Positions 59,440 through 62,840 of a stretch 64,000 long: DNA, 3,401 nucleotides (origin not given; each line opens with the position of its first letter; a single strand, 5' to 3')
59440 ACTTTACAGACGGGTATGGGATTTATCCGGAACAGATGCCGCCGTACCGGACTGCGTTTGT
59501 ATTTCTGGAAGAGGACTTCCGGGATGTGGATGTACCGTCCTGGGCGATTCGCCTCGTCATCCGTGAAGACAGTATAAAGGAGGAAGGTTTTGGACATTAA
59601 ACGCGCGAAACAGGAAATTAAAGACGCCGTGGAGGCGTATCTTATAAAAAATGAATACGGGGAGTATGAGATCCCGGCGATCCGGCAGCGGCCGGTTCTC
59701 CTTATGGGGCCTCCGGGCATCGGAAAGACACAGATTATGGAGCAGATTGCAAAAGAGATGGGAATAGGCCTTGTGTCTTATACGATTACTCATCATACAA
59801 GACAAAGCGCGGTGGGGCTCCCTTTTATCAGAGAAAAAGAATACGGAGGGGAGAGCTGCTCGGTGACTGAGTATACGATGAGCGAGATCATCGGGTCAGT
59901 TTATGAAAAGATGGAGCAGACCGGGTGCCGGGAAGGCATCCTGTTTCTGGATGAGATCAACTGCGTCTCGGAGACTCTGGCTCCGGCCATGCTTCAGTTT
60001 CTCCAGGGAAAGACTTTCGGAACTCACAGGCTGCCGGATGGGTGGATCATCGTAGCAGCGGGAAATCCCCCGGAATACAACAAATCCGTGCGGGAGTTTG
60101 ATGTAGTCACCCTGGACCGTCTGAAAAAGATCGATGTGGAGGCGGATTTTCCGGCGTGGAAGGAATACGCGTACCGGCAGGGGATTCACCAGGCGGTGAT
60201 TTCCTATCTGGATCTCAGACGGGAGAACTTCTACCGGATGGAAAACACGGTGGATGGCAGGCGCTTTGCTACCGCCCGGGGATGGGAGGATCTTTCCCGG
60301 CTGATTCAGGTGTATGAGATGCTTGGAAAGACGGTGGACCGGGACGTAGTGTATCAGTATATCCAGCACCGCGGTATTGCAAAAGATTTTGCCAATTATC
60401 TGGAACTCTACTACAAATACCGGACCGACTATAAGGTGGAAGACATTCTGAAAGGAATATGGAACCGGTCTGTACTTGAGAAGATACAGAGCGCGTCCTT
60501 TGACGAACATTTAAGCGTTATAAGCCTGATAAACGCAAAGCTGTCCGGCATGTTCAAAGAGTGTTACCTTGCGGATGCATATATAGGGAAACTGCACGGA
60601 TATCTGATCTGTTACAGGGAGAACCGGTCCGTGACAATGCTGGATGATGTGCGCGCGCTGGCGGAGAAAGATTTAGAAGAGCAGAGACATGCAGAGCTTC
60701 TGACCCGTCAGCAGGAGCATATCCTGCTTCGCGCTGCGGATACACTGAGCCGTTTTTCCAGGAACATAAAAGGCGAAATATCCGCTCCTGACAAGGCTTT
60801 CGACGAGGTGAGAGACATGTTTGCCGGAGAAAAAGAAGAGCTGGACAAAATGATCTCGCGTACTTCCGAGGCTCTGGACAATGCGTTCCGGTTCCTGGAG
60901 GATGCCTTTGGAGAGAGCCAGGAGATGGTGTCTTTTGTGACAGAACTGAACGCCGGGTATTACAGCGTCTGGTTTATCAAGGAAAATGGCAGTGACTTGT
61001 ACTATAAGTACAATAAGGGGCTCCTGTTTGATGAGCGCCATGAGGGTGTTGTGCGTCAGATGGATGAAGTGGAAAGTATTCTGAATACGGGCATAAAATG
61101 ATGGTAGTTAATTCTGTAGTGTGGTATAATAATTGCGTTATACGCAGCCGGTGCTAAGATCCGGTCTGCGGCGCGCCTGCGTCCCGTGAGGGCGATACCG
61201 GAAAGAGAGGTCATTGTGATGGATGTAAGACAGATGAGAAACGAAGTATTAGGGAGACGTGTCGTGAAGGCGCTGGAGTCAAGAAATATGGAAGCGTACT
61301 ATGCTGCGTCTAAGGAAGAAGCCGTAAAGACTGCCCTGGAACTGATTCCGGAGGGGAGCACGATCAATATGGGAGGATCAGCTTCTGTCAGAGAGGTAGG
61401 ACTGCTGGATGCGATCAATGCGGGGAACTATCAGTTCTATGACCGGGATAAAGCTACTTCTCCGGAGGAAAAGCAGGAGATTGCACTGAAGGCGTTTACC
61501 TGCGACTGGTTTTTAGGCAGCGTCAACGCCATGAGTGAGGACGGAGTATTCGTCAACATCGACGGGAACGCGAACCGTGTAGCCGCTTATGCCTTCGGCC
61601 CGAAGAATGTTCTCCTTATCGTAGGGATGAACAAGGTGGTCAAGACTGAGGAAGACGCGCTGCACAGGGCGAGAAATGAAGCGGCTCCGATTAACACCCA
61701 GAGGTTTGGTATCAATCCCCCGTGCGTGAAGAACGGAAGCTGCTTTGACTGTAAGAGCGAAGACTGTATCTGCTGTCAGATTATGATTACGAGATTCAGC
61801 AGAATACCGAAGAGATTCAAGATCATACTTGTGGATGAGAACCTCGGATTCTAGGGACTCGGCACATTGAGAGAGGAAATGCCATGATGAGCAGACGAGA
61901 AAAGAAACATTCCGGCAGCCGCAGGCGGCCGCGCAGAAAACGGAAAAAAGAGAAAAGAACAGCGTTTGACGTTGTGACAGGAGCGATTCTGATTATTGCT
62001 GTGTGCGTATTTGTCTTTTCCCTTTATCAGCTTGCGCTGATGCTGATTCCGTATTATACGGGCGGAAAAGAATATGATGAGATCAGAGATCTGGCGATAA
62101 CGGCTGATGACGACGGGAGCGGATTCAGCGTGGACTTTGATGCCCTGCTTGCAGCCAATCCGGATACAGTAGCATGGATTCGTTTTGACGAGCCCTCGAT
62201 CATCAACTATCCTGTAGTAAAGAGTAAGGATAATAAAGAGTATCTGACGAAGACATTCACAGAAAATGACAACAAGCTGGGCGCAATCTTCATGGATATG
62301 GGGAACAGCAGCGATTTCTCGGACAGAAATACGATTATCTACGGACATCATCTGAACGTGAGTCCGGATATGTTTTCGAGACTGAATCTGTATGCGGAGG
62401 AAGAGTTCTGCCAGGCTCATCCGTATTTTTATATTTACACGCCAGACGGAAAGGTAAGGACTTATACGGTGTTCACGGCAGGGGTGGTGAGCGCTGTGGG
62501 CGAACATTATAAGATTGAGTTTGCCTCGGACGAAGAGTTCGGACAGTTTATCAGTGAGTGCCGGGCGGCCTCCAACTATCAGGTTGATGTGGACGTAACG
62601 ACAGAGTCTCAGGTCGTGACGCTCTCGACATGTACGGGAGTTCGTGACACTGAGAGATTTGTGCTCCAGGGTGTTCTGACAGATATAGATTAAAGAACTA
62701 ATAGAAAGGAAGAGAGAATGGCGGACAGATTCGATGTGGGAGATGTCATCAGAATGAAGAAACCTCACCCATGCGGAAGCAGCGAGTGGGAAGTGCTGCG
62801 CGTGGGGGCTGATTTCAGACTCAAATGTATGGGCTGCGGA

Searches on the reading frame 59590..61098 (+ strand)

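Call 36: search_protein_families(library=pfam, proteins=[window:59590-61098:+], max_evalue=0.001)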
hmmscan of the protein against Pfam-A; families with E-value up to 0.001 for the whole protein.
window:59590-61098:+ (503 aa): 8 families
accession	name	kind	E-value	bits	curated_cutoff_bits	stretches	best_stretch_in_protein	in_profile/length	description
PF00004.35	AAA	-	3.4e-10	40.9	21.2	1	36-161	1-112/131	ATPase family associated with various cellular activities (AAA)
PF07728.20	AAA_5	-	1.3e-07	32.1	22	1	35-177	1-138/139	AAA domain (dynein-related subfamily)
PF20030.5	bpMoxR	-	0.00013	21.5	27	1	27-95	25-93/205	MoxR domain in the MoxR-vWA-beta-propeller ternary systems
PF05496.18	RuvB_N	-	0.00017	21.8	27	0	36-61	36-61/159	Holliday junction DNA helicase RuvB P-loop domain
PF13401.12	AAA_22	-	0.0002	22.1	27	0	33-138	5-104/130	AAA domain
PF07726.17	AAA_3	-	0.00051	20.4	27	0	36-61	2-27/131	ATPase family associated with various cellular activities (AAA)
PF13245.12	AAA_19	-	0.00056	20.5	25.1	0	30-139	8-115/134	AAA domain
PF00158.32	Sigma54_activat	-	0.00064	19.9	20.2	0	32-143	21-122/168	Sigma-54 interaction domain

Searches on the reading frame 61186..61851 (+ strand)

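Call 36: search_protein_families(library=pfam, proteins=[window:61186-61851:+], max_evalue=0.001)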
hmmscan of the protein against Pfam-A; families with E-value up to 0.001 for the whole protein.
window:61186-61851:+ (222 aa): 1 family
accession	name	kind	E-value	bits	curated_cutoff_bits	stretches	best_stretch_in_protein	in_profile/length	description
PF02589.21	LUD_dom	-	2.8e-51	174.4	22.6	1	25-216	3-189/189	LUD domain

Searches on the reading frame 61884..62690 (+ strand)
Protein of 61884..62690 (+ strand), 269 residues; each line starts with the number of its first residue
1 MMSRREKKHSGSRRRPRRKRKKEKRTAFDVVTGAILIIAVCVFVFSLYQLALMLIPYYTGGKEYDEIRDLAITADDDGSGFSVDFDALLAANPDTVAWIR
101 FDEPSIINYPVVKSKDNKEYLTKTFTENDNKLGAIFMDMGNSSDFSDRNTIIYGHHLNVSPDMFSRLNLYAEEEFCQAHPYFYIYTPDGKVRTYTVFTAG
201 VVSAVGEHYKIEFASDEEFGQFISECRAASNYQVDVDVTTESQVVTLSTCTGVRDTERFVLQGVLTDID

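Call 36: search_protein_families(library=pfam, proteins=[window:61884-62690:+], max_evalue=0.001)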
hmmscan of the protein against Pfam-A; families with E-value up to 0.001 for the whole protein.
window:61884-62690:+ (269 aa): 1 family
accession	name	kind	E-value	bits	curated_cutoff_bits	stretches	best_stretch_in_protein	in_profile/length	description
PF04203.18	Sortase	-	1.5e-11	44.6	26.6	1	107-265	8-124/125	Sortase domain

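Call 37: search_protein_families(library=ncbifam, proteins=[window:61884-62690:+], max_evalue=0.01)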
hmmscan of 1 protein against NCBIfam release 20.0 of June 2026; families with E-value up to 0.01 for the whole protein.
window:61884-62690:+ (269 aa): 2 families
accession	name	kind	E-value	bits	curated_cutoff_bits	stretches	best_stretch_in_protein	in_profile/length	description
TIGR03064.1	sortase_srtB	equivalog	1.5e-54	184.8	153.75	1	32-260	5-234/235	class B sortase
NF040525.1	SrtB_LPKTxSAVK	exception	1.3e-30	106.3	200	1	80-256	50-229/261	class B sortase, LPKTxAVK-specific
